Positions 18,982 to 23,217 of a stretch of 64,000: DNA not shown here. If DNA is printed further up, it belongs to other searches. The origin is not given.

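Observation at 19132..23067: Bacteroidota-style 1311-aa repeat lipoprotein inserted in an alphaproteobacterial core region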

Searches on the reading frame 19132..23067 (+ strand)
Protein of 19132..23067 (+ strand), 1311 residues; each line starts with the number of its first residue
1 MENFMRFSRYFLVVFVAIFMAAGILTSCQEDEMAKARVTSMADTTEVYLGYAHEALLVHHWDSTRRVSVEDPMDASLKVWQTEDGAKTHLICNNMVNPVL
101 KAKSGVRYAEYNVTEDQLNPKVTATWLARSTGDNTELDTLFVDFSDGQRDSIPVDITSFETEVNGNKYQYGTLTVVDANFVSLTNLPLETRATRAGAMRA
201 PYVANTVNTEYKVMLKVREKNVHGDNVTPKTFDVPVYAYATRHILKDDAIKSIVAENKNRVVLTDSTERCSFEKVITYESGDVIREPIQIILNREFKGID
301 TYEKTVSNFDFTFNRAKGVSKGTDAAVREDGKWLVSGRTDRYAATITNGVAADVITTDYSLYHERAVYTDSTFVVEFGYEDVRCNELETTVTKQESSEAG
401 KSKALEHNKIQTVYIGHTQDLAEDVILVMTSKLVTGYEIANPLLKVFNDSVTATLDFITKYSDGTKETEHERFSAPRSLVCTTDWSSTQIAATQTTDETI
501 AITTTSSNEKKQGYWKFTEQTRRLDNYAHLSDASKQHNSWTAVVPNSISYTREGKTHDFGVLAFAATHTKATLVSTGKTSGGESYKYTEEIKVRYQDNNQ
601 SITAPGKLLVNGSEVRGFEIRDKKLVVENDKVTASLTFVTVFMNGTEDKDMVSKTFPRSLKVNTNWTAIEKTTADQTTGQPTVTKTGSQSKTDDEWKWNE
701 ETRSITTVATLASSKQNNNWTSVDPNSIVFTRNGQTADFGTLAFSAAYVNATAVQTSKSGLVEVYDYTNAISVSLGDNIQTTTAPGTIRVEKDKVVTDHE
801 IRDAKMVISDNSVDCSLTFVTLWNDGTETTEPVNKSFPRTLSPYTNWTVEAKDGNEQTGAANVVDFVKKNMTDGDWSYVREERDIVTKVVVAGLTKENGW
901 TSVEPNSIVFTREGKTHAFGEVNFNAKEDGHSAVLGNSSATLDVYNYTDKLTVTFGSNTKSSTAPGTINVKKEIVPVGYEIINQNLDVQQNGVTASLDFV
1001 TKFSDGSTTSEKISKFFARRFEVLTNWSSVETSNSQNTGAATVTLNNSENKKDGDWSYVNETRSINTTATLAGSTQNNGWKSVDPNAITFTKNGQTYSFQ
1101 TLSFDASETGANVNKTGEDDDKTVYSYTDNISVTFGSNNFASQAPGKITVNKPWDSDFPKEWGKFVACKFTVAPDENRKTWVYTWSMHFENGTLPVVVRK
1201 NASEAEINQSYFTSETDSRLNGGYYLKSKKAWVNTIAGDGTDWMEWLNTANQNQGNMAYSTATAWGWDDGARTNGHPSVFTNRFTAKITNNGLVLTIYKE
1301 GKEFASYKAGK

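Call 3: search_protein_families(library=pfam, proteins=[window:19132-23067:+], max_evalue=0.1)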
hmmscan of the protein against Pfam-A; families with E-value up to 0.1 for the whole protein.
window:19132-23067:+ (1311 aa): 2 families
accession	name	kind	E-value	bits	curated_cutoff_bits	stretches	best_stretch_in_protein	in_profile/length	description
PF08458.16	PH_2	-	0.044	14.5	22.2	0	192-224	5-37/106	Plant pleckstrin homology-like region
PF13230.11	GATase_4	-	0.069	12.5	23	0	877-924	214-261/272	Glutamine amidotransferases class-II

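Call 6: find_homologous_proteins(query=window:19132-23064:+, max_evalue=0.001)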
Query window:19132-23064:+ (1311 aa): 62 proteins with E <= 0.001 among 8000 candidates.
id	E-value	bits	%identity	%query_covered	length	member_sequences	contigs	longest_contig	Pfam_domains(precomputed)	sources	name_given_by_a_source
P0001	0.0e+0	2931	100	100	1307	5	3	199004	-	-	-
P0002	0.0e+0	2548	86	100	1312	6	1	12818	-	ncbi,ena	-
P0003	0.0e+0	2391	83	96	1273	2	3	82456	-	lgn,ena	-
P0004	0.0e+0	2056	73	74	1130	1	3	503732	-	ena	-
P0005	0.0e+0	1752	45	87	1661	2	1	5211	-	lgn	-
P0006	0.0e+0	1695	43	87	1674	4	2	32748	-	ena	-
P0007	0.0e+0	1668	46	87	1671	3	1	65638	-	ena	-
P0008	0.0e+0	1350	46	87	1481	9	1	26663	-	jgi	-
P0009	0.0e+0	1307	50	100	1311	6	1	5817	-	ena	-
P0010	0.0e+0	1298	49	99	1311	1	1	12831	-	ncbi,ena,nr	ncbi:MAG: hypothetical protein IJ677_04860 [Alphaproteobacteria bacterium]|nr:hypothetical protein [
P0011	0.0e+0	1264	49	98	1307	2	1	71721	-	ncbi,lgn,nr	ncbi:MAG: hypothetical protein IJ532_02860 [Alphaproteobacteria bacterium]|nr:hypothetical protein [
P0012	0.0e+0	1245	48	100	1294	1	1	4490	-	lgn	-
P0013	0.0e+0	1236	48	99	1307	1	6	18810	-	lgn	-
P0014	0.0e+0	1231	47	99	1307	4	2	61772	-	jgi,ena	-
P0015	0.0e+0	1202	46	99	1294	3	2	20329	-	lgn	-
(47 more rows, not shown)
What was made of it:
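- The identical protein was recorded on 3 contigs (call 6).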

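Call 14: find_related_loci(query=A1, collection=genome_contigs, flank=10000)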
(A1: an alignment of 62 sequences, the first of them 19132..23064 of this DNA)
Query A1 (1311 aa) in genome_contigs; peptide patterns used: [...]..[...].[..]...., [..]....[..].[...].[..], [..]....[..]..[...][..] (x = any residue, [..] = any of these).
134 stretches matched a pattern; 45 encode a relative of the query (tblastn E <= 1e-3); 30 distinct loci.
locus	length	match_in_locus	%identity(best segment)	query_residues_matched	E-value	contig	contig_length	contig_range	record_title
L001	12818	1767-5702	86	1-1311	0e+0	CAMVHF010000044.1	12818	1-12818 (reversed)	MAG TPA_asm: uncultured Alphaproteobacteria bacterium isolate SRR8387716_bin.37_metaWRAP_v1.3_MAG genome assembly, conti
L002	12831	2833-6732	49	12-1311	0e+0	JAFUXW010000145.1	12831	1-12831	MAG: Alphaproteobacteria bacterium isolate RGIG4925 Roe_deer_Rumen-3__c183506, whole genome shotgun sequence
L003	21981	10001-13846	49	22-1306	0e+0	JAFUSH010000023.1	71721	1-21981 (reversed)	MAG: Alphaproteobacteria bacterium isolate RGIG4780 Roe_deer_Reticulum-3__c701, whole genome shotgun sequence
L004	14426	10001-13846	44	10-1311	0e+0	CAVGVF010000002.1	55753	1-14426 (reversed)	uncultured Eubacteriales bacterium isolate H07628-L1_cleanbin_000014 genome assembly, contig: Spades_H07628-L1_contig_27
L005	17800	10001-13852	43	10-1311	0e+0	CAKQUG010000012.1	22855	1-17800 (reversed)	MAG: uncultured Alphaproteobacteria bacterium isolate REFINED_METABAT215_TOP10_CONTIGS_1500_ASSEMBLY_K77_MERGED__Hadza_M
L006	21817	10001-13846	43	10-1311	0e+0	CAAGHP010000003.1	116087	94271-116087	MAG TPA_asm: Alphaproteobacteria bacterium, isolate HGM16763, WGS project CAAGHP010000000 data, contig: SRS476280_65_k11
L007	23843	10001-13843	43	10-1311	0e+0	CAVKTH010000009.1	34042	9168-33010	Bacteroidaceae bacterium isolate H07656-L1_cleanbin_000006 genome assembly, contig: Spades_H07656-L1_contig_349, whole g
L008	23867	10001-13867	43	4-1311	0e+0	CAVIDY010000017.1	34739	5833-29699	Bacteroidaceae bacterium isolate H07635-L1_cleanbin_000017 genome assembly, contig: Spades_H07635-L1_contig_604, whole g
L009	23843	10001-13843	43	10-1311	0e+0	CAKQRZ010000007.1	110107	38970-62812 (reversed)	MAG: uncultured Alphaproteobacteria bacterium isolate REFINED_METABAT215_TOP10_CONTIGS_1500_ASSEMBLY_K77_MERGED__Hadza_M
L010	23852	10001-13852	43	10-1311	0e+0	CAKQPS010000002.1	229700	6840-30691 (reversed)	MAG: uncultured Alphaproteobacteria bacterium isolate REFINED_METABAT215_TOP10_CONTIGS_1500_ASSEMBLY_K77_MERGED__Hadza_M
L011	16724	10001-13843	43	10-1311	0e+0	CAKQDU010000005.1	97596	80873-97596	MAG: uncultured Alphaproteobacteria bacterium isolate REFINED_METABAT215_TOP10_CONTIGS_1500_ASSEMBLY_K77_MERGED__Hadza_M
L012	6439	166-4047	42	1-1311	0e+0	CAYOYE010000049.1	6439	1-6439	MAG TPA_asm: uncultured Azospirillaceae bacterium isolate SRP222552_co1_183 genome assembly, contig: NODE_13887_length_6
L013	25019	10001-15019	45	1-1311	0e+0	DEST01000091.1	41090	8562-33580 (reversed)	MAG TPA_asm: Alphaproteobacteria bacterium UBA3307 UBA3307_contig_36715, whole genome shotgun sequence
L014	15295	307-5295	44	11-1311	0e+0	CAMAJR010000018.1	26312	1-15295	MAG: uncultured Alphaproteobacteria bacterium isolate SRR5666655_bin.23_metaWRAP_v1.3_MAG genome assembly, contig: ERZ11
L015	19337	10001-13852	43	10-1311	0e+0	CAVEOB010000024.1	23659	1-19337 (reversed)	[Ruminococcus] gnavus isolate H07648-L1_cleanbin_000019 genome assembly, contig: Spades_H07648-L1_contig_1226, whole gen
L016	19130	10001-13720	43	57-1311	0e+0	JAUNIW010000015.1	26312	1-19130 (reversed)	MAG: Pseudomonadota bacterium isolate S29M_St_20 NODE_556_length_26312_cov_7.353315, whole genome shotgun sequence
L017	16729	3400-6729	42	4-1311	0e+0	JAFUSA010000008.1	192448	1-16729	MAG: Alphaproteobacteria bacterium isolate RGIG4773 Roe_deer_Reticulum-2__c580, whole genome shotgun sequence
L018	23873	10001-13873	42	4-1311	0e+0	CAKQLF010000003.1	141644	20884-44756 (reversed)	MAG: uncultured Alphaproteobacteria bacterium isolate REFINED_METABAT215_TOP10_CONTIGS_1500_ASSEMBLY_K77_MERGED__Hadza_M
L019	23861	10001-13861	44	15-1311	0e+0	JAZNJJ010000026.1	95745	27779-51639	MAG: Alphaproteobacteria bacterium isolate T1900044680_TS20190146.MAGScoT_cleanbin_000022 SGB_1681_k141_1177575, whole g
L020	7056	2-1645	49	396-1311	4e-159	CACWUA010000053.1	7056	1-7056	MAG: uncultured proteobacterium isolate RUG10918 genome assembly, contig: RUG10918_asm_53, whole genome shotgun sequence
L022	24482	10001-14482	45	1-1311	0e+0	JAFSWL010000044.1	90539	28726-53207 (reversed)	MAG: Alphaproteobacteria bacterium isolate RGIG3536 Goat_Rumen.Co__c2428201, whole genome shotgun sequence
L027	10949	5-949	52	451-1311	3e-92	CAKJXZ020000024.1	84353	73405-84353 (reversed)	Proteobacteria bacterium isolate MAG-R073 genome assembly, contig: k141_368615, whole genome shotgun sequence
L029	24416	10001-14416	46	15-1311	0e+0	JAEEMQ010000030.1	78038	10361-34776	MAG: Alphaproteobacteria bacterium isolate Tb.RUG.243 k141_7603838_flag=0_multi=16.9997_len=78038, whole genome shotgun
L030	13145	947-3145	48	3-1293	8e-84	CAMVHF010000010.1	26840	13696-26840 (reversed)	MAG TPA_asm: uncultured Alphaproteobacteria bacterium isolate SRR8387716_bin.37_metaWRAP_v1.3_MAG genome assembly, conti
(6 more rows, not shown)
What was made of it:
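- On Recently acquired genomic island: All close relatives are alphaproteobacterial (calls 6, 14).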

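Call 39: search_protein_families(library=pfam, proteins=[L030:3374-4282:+, L007:6719-7642:+, L018:14005-14805:-, L015:16480-17337:+, L030:9712-10434:-], max_evalue=0.05)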
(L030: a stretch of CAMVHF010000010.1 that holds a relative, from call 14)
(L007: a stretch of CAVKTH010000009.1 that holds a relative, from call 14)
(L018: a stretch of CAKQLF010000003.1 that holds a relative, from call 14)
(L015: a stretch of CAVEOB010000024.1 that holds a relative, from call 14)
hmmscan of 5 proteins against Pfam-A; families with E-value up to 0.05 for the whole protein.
L030:3374-4282:+ (302 aa): 0 families

L007:6719-7642:+ (307 aa): 0 families

L018:14005-14805:- (266 aa): 0 families

L015:16480-17337:+ (285 aa): 1 family
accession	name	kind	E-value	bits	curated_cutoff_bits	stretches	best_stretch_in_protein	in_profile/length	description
PF00959.24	Phage_lysozyme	-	1.2e-08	35.7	22.3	1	81-207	10-121/125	Phage lysozyme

L030:9712-10434:- (240 aa): 1 family
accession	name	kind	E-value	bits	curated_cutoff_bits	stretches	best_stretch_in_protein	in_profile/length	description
PF07705.17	CARDB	-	0.038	14.6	22.7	0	144-206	21-80/101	CARDB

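Call 48: search_protein_families(library=ncbifam, proteins=[window:19132-23064:+], max_evalue=0.01)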
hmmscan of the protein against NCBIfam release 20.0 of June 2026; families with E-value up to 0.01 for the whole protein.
window:19132-23064:+ (1311 aa): 0 families

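Call 49: search_protein_representatives(alignment_id=A4)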
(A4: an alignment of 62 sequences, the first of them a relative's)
Query: 62 sequences, 1113 profile positions. Proteins with E-value up to 0.001 (for the whole library): 184; up to 1e-10: 156; up to 1e-30: 103. The best 150 are listed.
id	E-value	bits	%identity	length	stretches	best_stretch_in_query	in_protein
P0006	0.0e+00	2263.0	-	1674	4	3-963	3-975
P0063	0.0e+00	1894.2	-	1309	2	4-961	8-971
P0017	0.0e+00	1830.9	-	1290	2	1-960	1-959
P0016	0.0e+00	1772.0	-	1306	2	3-963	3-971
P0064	0.0e+00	1462.5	-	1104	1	11-1113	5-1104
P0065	0.0e+00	1427.2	-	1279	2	13-963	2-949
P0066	0.0e+00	1408.7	-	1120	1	5-1113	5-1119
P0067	0.0e+00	1349.9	-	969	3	760-1113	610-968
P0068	0.0e+00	1228.5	-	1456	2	1-963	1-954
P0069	0.0e+00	1190.7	-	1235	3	250-866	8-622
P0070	0.0e+00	1096.5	-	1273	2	5-947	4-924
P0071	0.0e+00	1091.6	-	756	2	1-438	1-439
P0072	0.0e+00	1032.1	-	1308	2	4-937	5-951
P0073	7.3e-282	954.5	-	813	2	1-443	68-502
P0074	3.7e-277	938.9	-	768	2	7-428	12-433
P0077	3.2e-228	776.8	-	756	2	796-1103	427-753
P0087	3.7e-127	442.2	-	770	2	787-1104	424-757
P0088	7.0e-125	434.6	-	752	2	798-1096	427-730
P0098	3.4e-105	369.5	-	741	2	796-1097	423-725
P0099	3.8e-95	336.2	-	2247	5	964-1108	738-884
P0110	5.2e-85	302.6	-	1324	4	960-1105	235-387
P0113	2.7e-80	287.0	-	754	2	812-1094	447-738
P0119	2.1e-66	241.0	-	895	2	796-1094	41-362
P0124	5.7e-59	216.4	-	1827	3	964-1104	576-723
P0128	1.8e-55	204.8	-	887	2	793-1095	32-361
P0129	1.1e-54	202.2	-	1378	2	793-1094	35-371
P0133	1.6e-51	191.7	-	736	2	795-1108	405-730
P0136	5.9e-50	186.5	-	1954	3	964-1110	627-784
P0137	1.5e-49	185.2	-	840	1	789-1094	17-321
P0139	6.5e-48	179.8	-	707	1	787-1093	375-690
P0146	2.2e-42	161.5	-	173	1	963-1107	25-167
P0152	2.8e-38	147.9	-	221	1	958-1109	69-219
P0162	2.2e-31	125.1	-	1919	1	966-1111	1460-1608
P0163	7.9e-30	119.9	-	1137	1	792-1089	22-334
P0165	4.6e-29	117.4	-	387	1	768-1089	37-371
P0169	3.0e-28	114.6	-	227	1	960-1109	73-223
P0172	8.4e-27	109.9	-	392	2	823-1093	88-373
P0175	1.3e-26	109.2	-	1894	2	966-1097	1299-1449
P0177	9.5e-24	99.8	-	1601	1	957-1092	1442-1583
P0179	2.4e-23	98.4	-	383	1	816-1083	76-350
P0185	1.8e-21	92.2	-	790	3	949-1106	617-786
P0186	3.4e-21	91.3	-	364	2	970-1098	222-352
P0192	6.1e-18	80.5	-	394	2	818-1106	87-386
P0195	1.2e-16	76.2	-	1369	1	798-1045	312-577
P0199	2.6e-15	71.8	-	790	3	71-406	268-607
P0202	1.6e-14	69.2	-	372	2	982-1109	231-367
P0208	3.7e-13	64.7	-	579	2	893-1105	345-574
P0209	6.4e-13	63.9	-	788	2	851-1108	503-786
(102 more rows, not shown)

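Call 50: list_cluster_members(proteins=[P0099, P0110, P0124, P0136, P0162, P0175, P0177, P0146, P0152, P0169])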
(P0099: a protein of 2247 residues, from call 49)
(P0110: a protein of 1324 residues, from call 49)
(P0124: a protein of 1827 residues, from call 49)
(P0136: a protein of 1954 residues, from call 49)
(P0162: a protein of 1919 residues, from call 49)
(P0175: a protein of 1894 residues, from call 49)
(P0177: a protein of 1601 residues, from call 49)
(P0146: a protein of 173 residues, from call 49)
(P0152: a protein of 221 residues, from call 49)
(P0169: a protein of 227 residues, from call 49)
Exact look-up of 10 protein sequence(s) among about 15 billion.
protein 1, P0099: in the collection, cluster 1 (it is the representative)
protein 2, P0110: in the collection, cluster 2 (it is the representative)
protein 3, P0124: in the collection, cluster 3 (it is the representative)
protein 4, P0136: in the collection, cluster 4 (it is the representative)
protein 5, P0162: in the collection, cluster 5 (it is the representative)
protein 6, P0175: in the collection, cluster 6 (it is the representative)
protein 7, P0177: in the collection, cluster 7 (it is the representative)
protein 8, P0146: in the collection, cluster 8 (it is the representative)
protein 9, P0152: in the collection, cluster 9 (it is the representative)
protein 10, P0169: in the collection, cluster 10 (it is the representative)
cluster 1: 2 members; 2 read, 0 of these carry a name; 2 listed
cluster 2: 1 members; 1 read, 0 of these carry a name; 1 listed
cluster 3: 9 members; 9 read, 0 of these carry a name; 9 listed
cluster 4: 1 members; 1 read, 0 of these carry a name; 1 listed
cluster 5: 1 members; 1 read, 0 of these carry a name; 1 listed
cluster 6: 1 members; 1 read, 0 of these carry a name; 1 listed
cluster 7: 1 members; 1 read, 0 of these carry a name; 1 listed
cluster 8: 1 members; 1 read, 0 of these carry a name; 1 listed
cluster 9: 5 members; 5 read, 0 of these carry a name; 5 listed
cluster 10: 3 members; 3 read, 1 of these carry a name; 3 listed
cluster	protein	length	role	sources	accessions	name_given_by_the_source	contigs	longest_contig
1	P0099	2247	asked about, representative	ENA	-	-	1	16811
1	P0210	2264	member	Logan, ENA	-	-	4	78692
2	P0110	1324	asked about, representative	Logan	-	-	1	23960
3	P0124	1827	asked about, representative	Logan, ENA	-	-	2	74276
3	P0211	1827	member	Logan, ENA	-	-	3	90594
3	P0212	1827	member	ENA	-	-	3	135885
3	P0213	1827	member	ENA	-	-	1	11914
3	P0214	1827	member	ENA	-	-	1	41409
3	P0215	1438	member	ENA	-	-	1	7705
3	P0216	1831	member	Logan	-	-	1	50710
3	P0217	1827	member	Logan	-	-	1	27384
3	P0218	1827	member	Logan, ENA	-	-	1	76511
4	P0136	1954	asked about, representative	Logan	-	-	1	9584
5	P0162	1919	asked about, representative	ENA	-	-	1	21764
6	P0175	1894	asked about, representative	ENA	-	-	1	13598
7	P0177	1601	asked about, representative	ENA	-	-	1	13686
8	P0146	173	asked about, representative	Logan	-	-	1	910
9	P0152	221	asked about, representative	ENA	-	-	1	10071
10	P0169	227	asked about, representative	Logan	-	-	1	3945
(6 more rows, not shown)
